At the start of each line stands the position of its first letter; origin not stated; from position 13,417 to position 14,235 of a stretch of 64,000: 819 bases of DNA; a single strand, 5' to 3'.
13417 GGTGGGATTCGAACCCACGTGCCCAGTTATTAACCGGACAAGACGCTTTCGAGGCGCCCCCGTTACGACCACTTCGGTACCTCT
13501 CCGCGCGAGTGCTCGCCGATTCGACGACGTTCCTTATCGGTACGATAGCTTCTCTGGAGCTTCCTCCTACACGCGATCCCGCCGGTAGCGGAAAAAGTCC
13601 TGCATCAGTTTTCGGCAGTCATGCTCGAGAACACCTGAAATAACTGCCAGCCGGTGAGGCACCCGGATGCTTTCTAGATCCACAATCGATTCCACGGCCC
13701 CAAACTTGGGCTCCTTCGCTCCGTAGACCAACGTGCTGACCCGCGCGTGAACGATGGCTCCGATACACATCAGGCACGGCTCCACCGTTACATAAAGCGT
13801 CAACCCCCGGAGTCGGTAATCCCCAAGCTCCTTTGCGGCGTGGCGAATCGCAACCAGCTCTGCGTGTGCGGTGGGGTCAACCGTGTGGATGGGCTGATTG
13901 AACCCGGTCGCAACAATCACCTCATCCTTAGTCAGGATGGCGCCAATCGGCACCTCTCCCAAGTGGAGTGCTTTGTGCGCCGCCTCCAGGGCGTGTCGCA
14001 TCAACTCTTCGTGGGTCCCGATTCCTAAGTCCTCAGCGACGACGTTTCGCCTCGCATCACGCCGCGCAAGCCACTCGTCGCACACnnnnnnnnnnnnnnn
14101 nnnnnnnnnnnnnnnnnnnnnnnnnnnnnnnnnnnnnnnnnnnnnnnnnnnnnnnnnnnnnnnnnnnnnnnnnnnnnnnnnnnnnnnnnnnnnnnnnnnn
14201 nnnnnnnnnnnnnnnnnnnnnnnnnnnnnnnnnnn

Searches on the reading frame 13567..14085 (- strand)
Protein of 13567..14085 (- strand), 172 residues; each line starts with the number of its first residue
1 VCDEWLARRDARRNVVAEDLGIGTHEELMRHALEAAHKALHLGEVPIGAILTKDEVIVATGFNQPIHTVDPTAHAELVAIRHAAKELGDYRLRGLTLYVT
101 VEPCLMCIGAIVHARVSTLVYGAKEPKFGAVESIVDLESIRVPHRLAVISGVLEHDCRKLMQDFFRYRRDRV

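Call 8: search_protein_families(library=pfam, proteins=[window:13567-14085:-], max_evalue=0.01)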
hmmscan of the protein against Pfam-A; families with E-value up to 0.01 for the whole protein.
window:13567-14085:- (172 aa): 4 families
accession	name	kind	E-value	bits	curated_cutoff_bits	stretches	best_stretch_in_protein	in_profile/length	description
PF14437.12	MafB19-deam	-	2e-35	122.2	27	1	25-169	3-142/142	MafB19-like deaminase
PF00383.29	dCMP_cyt_deam_1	-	6e-28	97.2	25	1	24-122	3-101/102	Cytidine and deoxycytidylate deaminase zinc-binding region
PF14439.12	Bd3614-deam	-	0.00035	21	38.5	1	70-125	32-92/113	Bd3614-like deaminase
PF18750.7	SNAD4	-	0.0056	17.2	27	1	70-113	29-73/130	Secreted Novel AID/APOBEC-like Deaminase 4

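Call 85: find_homologous_proteins(query=window:13567-14085:-, max_evalue=1e-20)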
Query window:13567-14085:- (172 aa): 7902 proteins with E <= 1e-20 among 8000 candidates; the best 120 are listed.
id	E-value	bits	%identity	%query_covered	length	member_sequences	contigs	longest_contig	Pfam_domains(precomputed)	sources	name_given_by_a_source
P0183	4.9e-109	380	100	100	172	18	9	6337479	PF00383.30,PF14437.13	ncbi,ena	-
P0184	1.2e-97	343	90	100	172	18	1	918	PF00383.30,PF14437.13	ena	-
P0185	2.6e-92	325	86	100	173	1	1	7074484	PF00383.30,PF14437.13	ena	-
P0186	1.4e-78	281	88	84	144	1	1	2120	PF00383.30,PF14437.13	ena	-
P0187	6.6e-77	275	85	84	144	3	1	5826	PF00383.30,PF14437.13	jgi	jgi:tRNA(adenine34) deaminase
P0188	9.0e-77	275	85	84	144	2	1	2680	PF00383.30,PF14437.13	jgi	jgi:tRNA(adenine34) deaminase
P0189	1.3e-76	274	85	84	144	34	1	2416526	PF00383.30,PF14437.13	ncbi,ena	-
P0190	2.2e-75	270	84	84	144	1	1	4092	PF00383.30,PF14437.13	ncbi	-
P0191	7.8e-73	262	73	89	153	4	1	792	PF00383.30,PF14437.13,PF14439.13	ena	-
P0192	1.7e-72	261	73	88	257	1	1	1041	PF00383.30,PF14437.13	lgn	-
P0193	1.1e-71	258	70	91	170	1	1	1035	PF00383.30,PF14437.13,PF14439.13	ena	-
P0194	4.3e-71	256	73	87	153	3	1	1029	PF00383.30,PF14437.13,PF14439.13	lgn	-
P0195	1.5e-68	248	75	84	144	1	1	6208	PF00383.30,PF14437.13,PF14439.13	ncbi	-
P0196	1.8e-68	248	74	84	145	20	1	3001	PF00383.30,PF14437.13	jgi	jgi:tRNA(adenine34) deaminase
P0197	4.3e-68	247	71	84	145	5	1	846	PF00383.30,PF14437.13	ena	-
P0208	2.3e-66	241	72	84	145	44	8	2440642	PF00383.30,PF14437.13,PF14439.13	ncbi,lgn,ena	-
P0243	2.0e-64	235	70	84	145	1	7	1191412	PF00383.30,PF14437.13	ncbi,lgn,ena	-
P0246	2.8e-64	234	70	84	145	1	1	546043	PF00383.30,PF14437.13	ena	-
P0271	1.0e-63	232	64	88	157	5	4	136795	PF00383.30,PF14437.13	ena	-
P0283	1.5e-63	232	69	84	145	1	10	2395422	PF00383.30,PF14437.13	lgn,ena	-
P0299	2.7e-63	231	68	84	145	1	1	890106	PF00383.30,PF14437.13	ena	-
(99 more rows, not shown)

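Call 86: find_encoding_contigs(protein=P0189, flank=8000, max_places=1)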
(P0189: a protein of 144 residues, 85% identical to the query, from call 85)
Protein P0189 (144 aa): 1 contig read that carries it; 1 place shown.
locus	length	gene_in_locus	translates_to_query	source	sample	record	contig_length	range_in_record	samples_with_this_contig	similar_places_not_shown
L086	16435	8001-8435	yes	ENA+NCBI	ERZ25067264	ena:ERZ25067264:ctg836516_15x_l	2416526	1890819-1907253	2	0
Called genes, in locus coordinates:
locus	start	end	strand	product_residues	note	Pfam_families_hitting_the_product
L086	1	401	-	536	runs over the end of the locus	PF00890:FAD_binding_2 (faint), PF01266:DAO, PF01593:Amino_oxidase (weak), PF01946:Thi4 (weak), PF07992:Pyr_redox_2 (faint), PF12831:FAD_oxidored (weak), PF13450:NAD_binding_8, PF01593:Amino_oxidase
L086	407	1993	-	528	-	PF00890:FAD_binding_2 (faint), PF01266:DAO, PF01593:Amino_oxidase, PF01946:Thi4 (weak), PF07992:Pyr_redox_2 (faint), PF12831:FAD_oxidored (weak), PF13450:NAD_binding_8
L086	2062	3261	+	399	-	PF01571:GCV_T, PF08669:GCV_T_C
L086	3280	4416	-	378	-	PF00355:Rieske, PF00848:Ring_hydroxyl_A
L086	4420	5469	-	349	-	PF25183:OMP_b-brl_4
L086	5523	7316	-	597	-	PF13620:CarboxypepD_reg, PF13715:CarbopepD_reg_2 (faint), PF07715:Plug (weak), PF25183:OMP_b-brl_4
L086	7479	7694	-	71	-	-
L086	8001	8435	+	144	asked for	PF00383:dCMP_cyt_deam_1, PF14437:MafB19-deam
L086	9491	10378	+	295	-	-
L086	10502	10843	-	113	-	-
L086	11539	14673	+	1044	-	PF12419:DUF3670, PF00176:SNF2-rel_dom, PF04851:ResIII (faint), PF00271:Helicase_C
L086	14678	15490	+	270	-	-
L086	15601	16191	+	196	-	-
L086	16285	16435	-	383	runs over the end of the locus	PF13384:HTH_23 (weak), PF13518:HTH_28 (weak), PF13551:HTH_29 (weak), PF13565:HTH_32, PF13358:DDE_3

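Call 87: find_encoding_contigs(protein=P0208, flank=8000, max_places=1)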
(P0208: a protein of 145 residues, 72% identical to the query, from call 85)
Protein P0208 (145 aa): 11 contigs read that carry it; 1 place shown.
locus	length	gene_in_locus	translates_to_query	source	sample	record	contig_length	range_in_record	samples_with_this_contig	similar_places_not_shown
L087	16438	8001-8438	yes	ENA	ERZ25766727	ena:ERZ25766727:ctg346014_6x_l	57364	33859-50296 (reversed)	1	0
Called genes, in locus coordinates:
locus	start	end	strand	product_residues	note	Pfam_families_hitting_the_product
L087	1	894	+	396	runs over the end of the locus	PF01546:Peptidase_M20, PF07687:M20_dimer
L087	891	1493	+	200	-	PF02245:Pur_DNA_glyco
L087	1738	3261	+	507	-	PF13439:Glyco_transf_4, PF00534:Glycos_transf_1, PF13692:Glyco_trans_1_4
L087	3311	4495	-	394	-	PF12704:MacB_PCD, PF02687:FtsX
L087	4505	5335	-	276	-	-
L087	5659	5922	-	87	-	-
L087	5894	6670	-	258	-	PF05569:Peptidase_M56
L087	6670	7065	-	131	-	PF03965:Penicillinase_R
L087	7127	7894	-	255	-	-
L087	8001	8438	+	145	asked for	PF00383:dCMP_cyt_deam_1, PF14437:MafB19-deam, PF14439:Bd3614-deam (faint)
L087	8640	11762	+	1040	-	PF12419:DUF3670, PF00176:SNF2-rel_dom, PF00270:DEAD (faint), PF04851:ResIII, PF00271:Helicase_C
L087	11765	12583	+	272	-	-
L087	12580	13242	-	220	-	PF01694:Rhomboid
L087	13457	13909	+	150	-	PF07681:DoxX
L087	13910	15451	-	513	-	PF13231:PMT_2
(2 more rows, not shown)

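Call 88: find_encoding_contigs(protein=P0243, flank=8000, max_places=1)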
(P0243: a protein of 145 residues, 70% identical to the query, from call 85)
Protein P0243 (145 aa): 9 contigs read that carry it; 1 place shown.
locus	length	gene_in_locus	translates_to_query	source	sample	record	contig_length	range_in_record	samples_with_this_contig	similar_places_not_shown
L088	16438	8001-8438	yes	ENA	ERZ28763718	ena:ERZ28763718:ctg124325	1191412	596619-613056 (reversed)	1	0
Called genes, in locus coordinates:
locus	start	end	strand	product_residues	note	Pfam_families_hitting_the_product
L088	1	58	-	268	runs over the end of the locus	PF00497:SBP_bac_3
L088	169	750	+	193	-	-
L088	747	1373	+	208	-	PF11716:MDMPI_N (faint), PF12867:DinB_2 (weak)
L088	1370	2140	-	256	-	PF09339:HTH_IclR, PF12802:MarR_2 (faint), PF25213:HVO_A0261_N (weak), PF01022:HTH_5 (weak), PF13412:HTH_24 (weak), PF01614:IclR_C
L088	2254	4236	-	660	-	PF12704:MacB_PCD (weak), PF02687:FtsX, PF12704:MacB_PCD, PF02687:FtsX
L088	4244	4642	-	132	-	-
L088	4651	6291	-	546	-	-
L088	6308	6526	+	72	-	-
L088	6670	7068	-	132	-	PF03965:Penicillinase_R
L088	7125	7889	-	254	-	PF13649:Methyltransf_25 (weak)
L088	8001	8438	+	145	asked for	PF00383:dCMP_cyt_deam_1, PF14437:MafB19-deam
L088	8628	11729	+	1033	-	PF12419:DUF3670, PF00176:SNF2-rel_dom, PF00270:DEAD (weak), PF04851:ResIII, PF00271:Helicase_C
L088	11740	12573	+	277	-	-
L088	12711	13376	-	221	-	PF01694:Rhomboid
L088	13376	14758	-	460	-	PF00072:Response_reg, PF00158:Sigma54_activat, PF14532:Sigma54_activ_2, PF07728:AAA_5 (weak), PF25601:AAA_lid_14, PF02954:HTH_8 (weak)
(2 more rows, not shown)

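Call 89: find_encoding_contigs(protein=P0246, flank=8000, max_places=1)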
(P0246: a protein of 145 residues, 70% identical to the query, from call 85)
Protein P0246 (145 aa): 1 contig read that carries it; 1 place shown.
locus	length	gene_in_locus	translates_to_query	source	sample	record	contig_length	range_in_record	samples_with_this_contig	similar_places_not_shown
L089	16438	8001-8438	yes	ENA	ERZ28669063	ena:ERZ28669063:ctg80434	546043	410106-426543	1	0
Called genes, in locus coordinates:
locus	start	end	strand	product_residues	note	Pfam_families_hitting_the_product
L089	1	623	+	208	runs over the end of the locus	PF11716:MDMPI_N (weak), PF12867:DinB_2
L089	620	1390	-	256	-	PF09339:HTH_IclR, PF12802:MarR_2 (faint), PF25213:HVO_A0261_N (weak), PF01022:HTH_5 (weak), PF13412:HTH_24 (weak), PF01614:IclR_C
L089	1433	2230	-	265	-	-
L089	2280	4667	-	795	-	PF12704:MacB_PCD, PF02687:FtsX, PF12704:MacB_PCD, PF02687:FtsX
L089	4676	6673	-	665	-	PF05569:Peptidase_M56, PF12717:Cnd1 (faint), PF13646:HEAT_2 (weak), PF13646:HEAT_2, PF13646:HEAT_2, PF03130:HEAT_PBS (weak), PF13646:HEAT_2, PF03130:HEAT_PBS (weak), +6 more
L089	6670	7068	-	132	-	PF03965:Penicillinase_R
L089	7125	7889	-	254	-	PF13649:Methyltransf_25 (weak)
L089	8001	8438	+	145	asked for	PF00383:dCMP_cyt_deam_1, PF14437:MafB19-deam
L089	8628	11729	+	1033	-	PF12419:DUF3670, PF00176:SNF2-rel_dom, PF00270:DEAD (weak), PF04851:ResIII, PF00271:Helicase_C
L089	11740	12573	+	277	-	-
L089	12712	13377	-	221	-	PF01694:Rhomboid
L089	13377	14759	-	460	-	PF00072:Response_reg, PF00158:Sigma54_activat, PF14532:Sigma54_activ_2, PF07728:AAA_5 (weak), PF25601:AAA_lid_14, PF02954:HTH_8 (weak)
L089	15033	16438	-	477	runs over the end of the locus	PF06782:UPF0236 (weak)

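Call 90: find_encoding_contigs(protein=P0283, flank=8000, max_places=1)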
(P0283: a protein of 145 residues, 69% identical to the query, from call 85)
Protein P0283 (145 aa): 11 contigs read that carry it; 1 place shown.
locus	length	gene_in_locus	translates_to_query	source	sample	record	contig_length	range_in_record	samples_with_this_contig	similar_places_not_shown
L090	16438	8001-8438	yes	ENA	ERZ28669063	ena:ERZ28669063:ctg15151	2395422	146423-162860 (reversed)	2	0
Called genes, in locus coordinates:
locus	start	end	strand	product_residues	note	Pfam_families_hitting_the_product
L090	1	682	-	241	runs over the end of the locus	-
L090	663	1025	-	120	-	-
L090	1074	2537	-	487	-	PF00890:FAD_binding_2 (weak), PF01266:DAO, PF01494:FAD_binding_3 (weak), PF01593:Amino_oxidase, PF01946:Thi4 (weak), PF07992:Pyr_redox_2 (faint), PF12831:FAD_oxidored (weak), PF13450:NAD_binding_8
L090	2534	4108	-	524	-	PF00890:FAD_binding_2 (weak), PF01266:DAO, PF01593:Amino_oxidase, PF07992:Pyr_redox_2 (faint), PF12831:FAD_oxidored (weak), PF13450:NAD_binding_8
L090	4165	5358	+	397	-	PF01571:GCV_T, PF08669:GCV_T_C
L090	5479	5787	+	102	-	PF06253:MTTB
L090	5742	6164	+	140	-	PF02574:S-methyl_trans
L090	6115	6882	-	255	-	PF01614:IclR_C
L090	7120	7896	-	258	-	PF13649:Methyltransf_25 (weak)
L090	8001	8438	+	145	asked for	PF00383:dCMP_cyt_deam_1, PF14437:MafB19-deam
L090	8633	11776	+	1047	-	PF12419:DUF3670, PF00176:SNF2-rel_dom, PF00270:DEAD (faint), PF04851:ResIII, PF00271:Helicase_C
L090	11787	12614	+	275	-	-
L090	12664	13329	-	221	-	PF01694:Rhomboid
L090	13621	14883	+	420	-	PF00764:Arginosuc_synth, PF20979:Arginosuc_syn_C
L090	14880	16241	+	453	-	PF00206:Lyase_1, PF14698:ASL_C2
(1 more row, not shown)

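Call 91: find_encoding_contigs(protein=P0299, flank=8000, max_places=1)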
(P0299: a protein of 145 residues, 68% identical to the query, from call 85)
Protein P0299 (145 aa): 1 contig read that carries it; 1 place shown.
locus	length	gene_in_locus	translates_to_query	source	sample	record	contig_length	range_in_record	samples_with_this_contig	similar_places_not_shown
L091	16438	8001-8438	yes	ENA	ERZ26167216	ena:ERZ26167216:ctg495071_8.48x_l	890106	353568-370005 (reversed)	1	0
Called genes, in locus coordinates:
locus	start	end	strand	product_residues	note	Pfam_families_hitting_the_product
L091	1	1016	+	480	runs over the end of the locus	PF06253:MTTB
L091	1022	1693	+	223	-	PF02607:B12-binding_2, PF02310:B12-binding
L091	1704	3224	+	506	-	PF00111:Fer2, PF17651:Raco_middle, PF14574:RACo_C_ter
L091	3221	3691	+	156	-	-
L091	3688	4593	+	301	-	PF02574:S-methyl_trans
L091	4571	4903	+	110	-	-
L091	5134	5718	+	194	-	-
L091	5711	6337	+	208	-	PF11716:MDMPI_N (weak), PF12867:DinB_2 (weak)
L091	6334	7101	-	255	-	PF09339:HTH_IclR, PF12802:MarR_2 (weak), PF25213:HVO_A0261_N (weak), PF13412:HTH_24 (faint), PF01614:IclR_C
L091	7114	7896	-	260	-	PF13649:Methyltransf_25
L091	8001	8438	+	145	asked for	PF00383:dCMP_cyt_deam_1, PF14437:MafB19-deam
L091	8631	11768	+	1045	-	PF12419:DUF3670, PF00176:SNF2-rel_dom, PF04851:ResIII (weak), PF00271:Helicase_C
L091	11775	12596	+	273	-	-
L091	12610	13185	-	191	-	PF01694:Rhomboid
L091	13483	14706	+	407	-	PF00764:Arginosuc_synth, PF20979:Arginosuc_syn_C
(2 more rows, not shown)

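Call 92: find_encoding_contigs(protein=P0271, flank=8000, max_places=1)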
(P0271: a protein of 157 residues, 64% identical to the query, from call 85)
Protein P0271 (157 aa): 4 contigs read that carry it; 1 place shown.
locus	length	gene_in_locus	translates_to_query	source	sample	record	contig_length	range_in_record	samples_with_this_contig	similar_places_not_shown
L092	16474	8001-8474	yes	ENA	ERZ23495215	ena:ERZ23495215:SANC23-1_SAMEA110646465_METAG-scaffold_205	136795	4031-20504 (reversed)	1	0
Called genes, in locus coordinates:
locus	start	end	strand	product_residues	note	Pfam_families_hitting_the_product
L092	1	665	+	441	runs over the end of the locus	PF01244:Peptidase_M19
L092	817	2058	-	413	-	PF20511:PMI_typeI_cat, PF07883:Cupin_2 (faint), PF21621:MPI_cupin_dom (faint)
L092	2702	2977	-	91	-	-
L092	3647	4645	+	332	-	PF00753:Lactamase_B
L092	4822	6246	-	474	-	PF02127:Peptidase_M18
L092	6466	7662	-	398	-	PF01566:Nramp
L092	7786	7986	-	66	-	-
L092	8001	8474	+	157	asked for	PF00383:dCMP_cyt_deam_1, PF14437:MafB19-deam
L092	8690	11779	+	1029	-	PF12419:DUF3670, PF00176:SNF2-rel_dom, PF00270:DEAD (weak), PF04851:ResIII, PF00271:Helicase_C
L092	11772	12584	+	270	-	-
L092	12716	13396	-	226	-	PF01694:Rhomboid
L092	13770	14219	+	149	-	PF07681:DoxX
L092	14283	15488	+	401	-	PF00764:Arginosuc_synth, PF20979:Arginosuc_syn_C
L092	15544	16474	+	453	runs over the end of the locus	PF00206:Lyase_1, PF14698:ASL_C2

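Call 96: search_protein_families(library=pfam, proteins=[L086:9491-10375:+, L086:10502-10840:-, L086:15601-16188:+], max_evalue=0.1)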
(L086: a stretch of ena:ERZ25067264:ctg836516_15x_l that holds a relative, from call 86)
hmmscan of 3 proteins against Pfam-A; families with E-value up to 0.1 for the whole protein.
L086:9491-10375:+ (295 aa): 0 families

L086:10502-10840:- (112 aa): 1 family
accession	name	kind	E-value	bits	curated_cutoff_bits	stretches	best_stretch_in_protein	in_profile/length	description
PF13565.12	HTH_32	-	0.00038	21.4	33.7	1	68-105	17-56/73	Homeodomain-like domain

L086:15601-16188:+ (196 aa): 1 family
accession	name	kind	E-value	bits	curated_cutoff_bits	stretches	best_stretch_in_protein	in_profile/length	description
PF13356.12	Arm-DNA-bind_3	-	0.096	13.3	27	0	122-162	43-81/83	Arm DNA-binding domain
